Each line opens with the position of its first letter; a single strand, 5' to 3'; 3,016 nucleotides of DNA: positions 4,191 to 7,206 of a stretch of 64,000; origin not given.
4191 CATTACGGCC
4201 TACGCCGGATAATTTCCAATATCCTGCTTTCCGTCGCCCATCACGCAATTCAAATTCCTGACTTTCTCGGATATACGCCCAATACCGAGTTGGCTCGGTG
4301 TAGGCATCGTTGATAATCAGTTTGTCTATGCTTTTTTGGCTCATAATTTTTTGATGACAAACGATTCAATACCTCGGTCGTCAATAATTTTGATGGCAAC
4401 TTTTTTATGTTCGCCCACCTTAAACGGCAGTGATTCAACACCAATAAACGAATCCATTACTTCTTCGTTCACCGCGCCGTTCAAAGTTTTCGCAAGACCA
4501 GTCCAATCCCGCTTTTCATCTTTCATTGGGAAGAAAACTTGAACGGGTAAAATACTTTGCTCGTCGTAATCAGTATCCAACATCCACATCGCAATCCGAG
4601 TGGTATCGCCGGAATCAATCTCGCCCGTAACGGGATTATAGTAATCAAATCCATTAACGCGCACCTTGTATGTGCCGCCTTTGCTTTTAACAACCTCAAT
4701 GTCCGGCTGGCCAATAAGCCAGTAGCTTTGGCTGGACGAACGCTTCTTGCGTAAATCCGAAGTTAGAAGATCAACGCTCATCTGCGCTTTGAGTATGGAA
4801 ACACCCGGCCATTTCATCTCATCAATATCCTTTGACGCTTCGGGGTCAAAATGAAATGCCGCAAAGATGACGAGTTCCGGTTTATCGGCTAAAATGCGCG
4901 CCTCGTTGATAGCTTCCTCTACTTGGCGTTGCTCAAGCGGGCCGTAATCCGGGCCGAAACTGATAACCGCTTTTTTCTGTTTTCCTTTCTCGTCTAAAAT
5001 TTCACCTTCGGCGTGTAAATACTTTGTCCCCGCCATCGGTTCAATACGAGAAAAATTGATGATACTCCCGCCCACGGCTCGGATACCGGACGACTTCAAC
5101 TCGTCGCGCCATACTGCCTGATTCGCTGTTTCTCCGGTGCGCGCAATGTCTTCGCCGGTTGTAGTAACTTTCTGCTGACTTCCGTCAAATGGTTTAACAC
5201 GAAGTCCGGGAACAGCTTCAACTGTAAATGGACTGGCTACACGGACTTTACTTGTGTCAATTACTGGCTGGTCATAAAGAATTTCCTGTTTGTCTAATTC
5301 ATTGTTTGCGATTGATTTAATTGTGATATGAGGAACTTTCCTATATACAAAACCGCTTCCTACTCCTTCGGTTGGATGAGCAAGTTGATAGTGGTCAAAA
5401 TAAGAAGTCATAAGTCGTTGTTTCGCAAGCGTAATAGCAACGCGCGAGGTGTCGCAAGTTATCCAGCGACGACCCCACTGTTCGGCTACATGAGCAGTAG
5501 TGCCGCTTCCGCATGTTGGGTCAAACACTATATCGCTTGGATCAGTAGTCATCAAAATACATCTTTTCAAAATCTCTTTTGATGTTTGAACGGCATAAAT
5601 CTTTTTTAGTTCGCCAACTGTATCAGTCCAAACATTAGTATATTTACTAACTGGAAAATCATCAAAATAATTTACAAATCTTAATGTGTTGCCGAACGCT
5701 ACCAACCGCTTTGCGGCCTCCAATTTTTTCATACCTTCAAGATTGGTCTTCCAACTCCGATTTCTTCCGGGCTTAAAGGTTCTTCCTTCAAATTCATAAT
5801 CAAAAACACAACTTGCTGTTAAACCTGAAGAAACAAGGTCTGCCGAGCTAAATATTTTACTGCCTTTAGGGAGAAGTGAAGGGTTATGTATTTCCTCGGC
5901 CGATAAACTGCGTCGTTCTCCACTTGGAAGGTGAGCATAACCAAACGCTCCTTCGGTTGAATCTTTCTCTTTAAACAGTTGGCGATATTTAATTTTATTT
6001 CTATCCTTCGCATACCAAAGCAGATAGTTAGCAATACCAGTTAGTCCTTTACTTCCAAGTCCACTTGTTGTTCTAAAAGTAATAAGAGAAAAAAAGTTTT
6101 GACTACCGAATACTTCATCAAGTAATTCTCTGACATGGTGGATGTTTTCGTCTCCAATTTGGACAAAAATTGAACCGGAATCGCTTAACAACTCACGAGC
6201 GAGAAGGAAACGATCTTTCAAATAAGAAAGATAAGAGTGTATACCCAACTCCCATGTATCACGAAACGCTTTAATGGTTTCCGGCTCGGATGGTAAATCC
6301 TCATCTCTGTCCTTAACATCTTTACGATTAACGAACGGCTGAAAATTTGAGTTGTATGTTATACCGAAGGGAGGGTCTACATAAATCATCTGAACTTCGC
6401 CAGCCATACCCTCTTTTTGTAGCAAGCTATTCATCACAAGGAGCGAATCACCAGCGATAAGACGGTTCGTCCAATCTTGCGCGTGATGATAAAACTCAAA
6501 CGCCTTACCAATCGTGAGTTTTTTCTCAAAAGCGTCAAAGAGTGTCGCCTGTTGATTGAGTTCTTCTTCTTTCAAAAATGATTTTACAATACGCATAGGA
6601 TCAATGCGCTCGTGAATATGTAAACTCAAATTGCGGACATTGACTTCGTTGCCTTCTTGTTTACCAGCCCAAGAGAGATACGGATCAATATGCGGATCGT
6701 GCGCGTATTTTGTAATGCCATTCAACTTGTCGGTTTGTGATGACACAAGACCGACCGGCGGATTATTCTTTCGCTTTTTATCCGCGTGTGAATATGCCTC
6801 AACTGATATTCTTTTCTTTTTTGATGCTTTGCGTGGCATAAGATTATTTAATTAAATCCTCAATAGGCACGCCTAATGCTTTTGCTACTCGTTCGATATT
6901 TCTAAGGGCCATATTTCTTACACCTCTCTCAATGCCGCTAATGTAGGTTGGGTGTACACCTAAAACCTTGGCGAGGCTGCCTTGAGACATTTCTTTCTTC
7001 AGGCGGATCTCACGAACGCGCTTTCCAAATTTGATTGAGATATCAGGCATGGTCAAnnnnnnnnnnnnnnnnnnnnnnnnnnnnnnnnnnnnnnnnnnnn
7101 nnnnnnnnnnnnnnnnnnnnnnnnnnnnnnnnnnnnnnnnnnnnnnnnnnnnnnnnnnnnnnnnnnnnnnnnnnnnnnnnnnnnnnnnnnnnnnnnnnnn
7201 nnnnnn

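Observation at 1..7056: Type III R-M operon (C-protein, mod, res) directly co-transcribed with a PHP-phosphoesterase::AAA-ATPase fusion (Ppl-like)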

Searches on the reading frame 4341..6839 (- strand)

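Call 5: search_protein_families(library=pfam, proteins=[window:4341-6839:-], max_evalue=0.01)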
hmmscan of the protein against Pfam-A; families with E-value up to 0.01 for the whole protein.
window:4341-6839:- (832 aa): 1 family
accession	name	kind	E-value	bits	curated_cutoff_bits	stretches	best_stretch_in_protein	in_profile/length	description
PF01555.25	N6_N4_Mtase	-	6.4e-33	115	26.7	1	149-473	1-220/221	DNA methylase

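Call 6: search_protein_families(library=padloc, proteins=[window:4341-6839:-], max_evalue=0.01)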
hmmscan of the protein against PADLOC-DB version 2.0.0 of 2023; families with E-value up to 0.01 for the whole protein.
window:4341-6839:- (832 aa): 50 families (the best 25 are shown)
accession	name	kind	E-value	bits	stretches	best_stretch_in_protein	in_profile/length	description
PDLC03632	MTase_III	-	2.9e-159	530.1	2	50-513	78-586/983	Type III methyltransferase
PDLC03354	MTase_II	-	3.2e-42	143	1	125-479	61-385/425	Type II methyltransferase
PDLC03636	MTase_III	-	2.6e-37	126.8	3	201-297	93-191/575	Type III methyltransferase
PDLC03635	MTase_III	-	9.7e-31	105.2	3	201-297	266-367/708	Type III methyltransferase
PDLC03644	MTase_III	-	2.8e-30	103.6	1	112-477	26-394/542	Type III methyltransferase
PDLC03633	MTase_III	-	1.9e-29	100.8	2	118-279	71-229/616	Type III methyltransferase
PDLC03634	MTase_III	-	4.7e-29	99.7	1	124-450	94-424/621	Type III methyltransferase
PDLC03638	MTase_III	-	2.1e-28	97.1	1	202-463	430-664/816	Type III methyltransferase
PDLC03339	MTase_II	-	3.6e-26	89.8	2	126-295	5-152/399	Type II methyltransferase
PDLC03300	MTase_II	-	9.2e-25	85.3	2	123-285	10-169/302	Type II methyltransferase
PDLC03641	MTase_III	-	1.4e-23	81.4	1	124-453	104-429/657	Type III methyltransferase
PDLC03371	MTase_II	-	1.4e-21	75.2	2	414-478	190-254/260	Type II methyltransferase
PDLC03216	MTase_II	-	1.4e-17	61.7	1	412-532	191-306/364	Type II methyltransferase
PDLC03299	MTase_II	-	3.2e-16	57.7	1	415-489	196-271/296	Type II methyltransferase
PDLC03738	oMTase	-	3.4e-16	56.9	2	412-486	201-276/376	orphan methyltransferase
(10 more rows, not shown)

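Call 7: search_protein_families(library=ncbifam, proteins=[window:4341-6839:-], max_evalue=0.01)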
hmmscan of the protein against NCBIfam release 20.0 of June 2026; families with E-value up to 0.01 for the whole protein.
window:4341-6839:- (832 aa): 3 families
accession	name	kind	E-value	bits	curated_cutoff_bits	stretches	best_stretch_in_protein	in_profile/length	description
NF050803.1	DnaMtaseCcrMCaul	equivalog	3.4e-15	55.8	830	1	412-479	183-250/350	adenine-specific DNA-methyltransferase CcrM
NF008572.0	PRK11524.1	equivalog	7.6e-11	41.7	292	1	417-483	197-264/294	adenine-specific DNA-methyltransferase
NF010253.0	PRK13699.1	subfamily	0.00034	20.3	244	1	421-465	150-194/226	DNA methyltransferase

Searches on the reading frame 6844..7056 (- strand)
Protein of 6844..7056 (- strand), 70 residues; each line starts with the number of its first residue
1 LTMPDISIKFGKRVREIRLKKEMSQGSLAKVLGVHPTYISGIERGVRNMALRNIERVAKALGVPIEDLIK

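Call 5: search_protein_families(library=pfam, proteins=[window:6844-7056:-], max_evalue=0.01)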
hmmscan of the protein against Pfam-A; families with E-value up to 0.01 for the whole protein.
window:6844-7056:- (70 aa): 5 families
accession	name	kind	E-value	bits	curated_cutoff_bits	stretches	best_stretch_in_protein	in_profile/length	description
PF01381.28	HTH_3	-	1.3e-15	57.6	23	1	14-68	1-55/55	Helix-turn-helix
PF13560.12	HTH_31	-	2.6e-10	40.9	27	1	10-67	2-60/64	Helix-turn-helix domain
PF13443.12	HTH_26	-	1.4e-07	32.1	22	1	14-70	2-59/63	Cro/C1-type HTH DNA-binding domain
PF12844.13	HTH_19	-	2.9e-07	30.7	30.2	1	11-69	1-59/64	Helix-turn-helix domain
PF13413.12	HTH_25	-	0.0065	16.7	24.6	0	15-45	3-33/62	Helix-turn-helix domain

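Call 6: search_protein_families(library=padloc, proteins=[window:6844-7056:-], max_evalue=0.01)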
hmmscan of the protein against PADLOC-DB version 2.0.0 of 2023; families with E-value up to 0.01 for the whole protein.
window:6844-7056:- (70 aa): 25 families
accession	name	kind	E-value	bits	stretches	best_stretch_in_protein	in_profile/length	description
PDLC03665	Control_protein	-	1e-22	78.2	1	3-69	2-69/77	control protein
PDLC03666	Control_protein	-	2.6e-16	57.8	1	5-67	2-64/77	control protein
PDLC03664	Control_protein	-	1e-14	52.7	1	8-64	12-68/74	control protein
PDLC02926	HTH_VI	-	2.9e-13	47.9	1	10-69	2-61/92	-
PDLC03668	Control_protein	-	3.1e-10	38.5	1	14-63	13-62/79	control protein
PDLC04142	capH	-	4e-09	35.5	1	6-69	3-66/103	capH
PDLC03671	Control_protein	-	4.2e-09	34.5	1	5-68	10-73/84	control protein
PDLC03953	RmrA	-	4.8e-07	27.3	1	9-66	5-62/373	-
PDLC04762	PDC-M64C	-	4.9e-07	27.8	1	3-69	21-87/97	-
PDLC04775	PDC-M69A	-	5.1e-07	28.2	1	9-69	7-67/113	-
PDLC03952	RmrA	-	1.7e-06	25.1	1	12-66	25-79/395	-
PDLC04758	PDC-M64B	-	2.2e-05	22.9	1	8-65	29-86/123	-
PDLC04760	PDC-M64C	-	4.5e-05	21.8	1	10-65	27-82/93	-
PDLC03949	RmrA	-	5.1e-05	20.3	1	13-66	6-59/363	-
PDLC03946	RmrA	-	5.1e-05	20.2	1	12-66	5-59/357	-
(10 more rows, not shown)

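Call 7: search_protein_families(library=ncbifam, proteins=[window:6844-7056:-], max_evalue=0.01)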
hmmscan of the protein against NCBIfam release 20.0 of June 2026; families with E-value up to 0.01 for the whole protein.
window:6844-7056:- (70 aa): 14 families
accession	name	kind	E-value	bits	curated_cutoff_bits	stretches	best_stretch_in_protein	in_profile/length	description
NF006015.0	PRK08154.1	subfamily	4.4e-11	42.5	204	1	9-69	30-90/314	anaerobic benzoate catabolism transcriptional regulator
NF047948.1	male_kill_WMK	equivalog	1.2e-09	38.1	300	1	6-69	159-222/300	WO male-killing family protein Wmk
NF038139.1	Reg_Aceta_RamB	equivalog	8.4e-09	34.6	700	1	11-64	4-57/465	acetate metabolism transcriptional regulator RamB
TIGR03070.1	couple_hipB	subfamily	1.7e-08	34.3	71.65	1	9-63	2-56/58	type II toxin-antitoxin system Y4mF family antitoxin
NF041951.1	phage_RstR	subfamily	1.4e-07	31.7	80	1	9-69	2-62/108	RstR family transcriptional repressor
NF046032.1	TransRegSlrRBacil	equivalog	2.9e-05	24.2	250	1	11-68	3-61/149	HTH-type transcriptional regulator SlrR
NF010465.0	PRK13890.1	equivalog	3.3e-05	23.9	96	1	16-68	12-64/121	conjugal transfer protein TrbA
TIGR00270.2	TIGR00270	equivalog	4.9e-05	23.2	110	1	9-63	75-129/159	multiprotein bridging factor aMBF1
NF007408.0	PRK09943.1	equivalog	0.0003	20.4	211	1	3-66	1-64/185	HTH-type transcriptional regulator PuuR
NF007257.0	PRK09706.1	subfamily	0.00056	19.7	101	1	9-61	5-57/135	transcriptional repressor DicA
TIGR03830.1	CxxCG_CxxCG_HTH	subfamily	0.0013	18.5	61.8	1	11-47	67-103/127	type II TA system antitoxin MqsA family protein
NF058600.1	TransRegSco1979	equivalog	0.0017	17.5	350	1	8-65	7-64/280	Sco1979 family transcriptional regulator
TIGR02612.1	mob_myst_A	hypoth_equivalog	0.0044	16.9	122.6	1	14-62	30-80/150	mobile mystery protein A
NF007271.0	PRK09726.1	equivalog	0.0057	16.6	79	1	13-64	16-67/88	type II toxin-antitoxin system antitoxin HipB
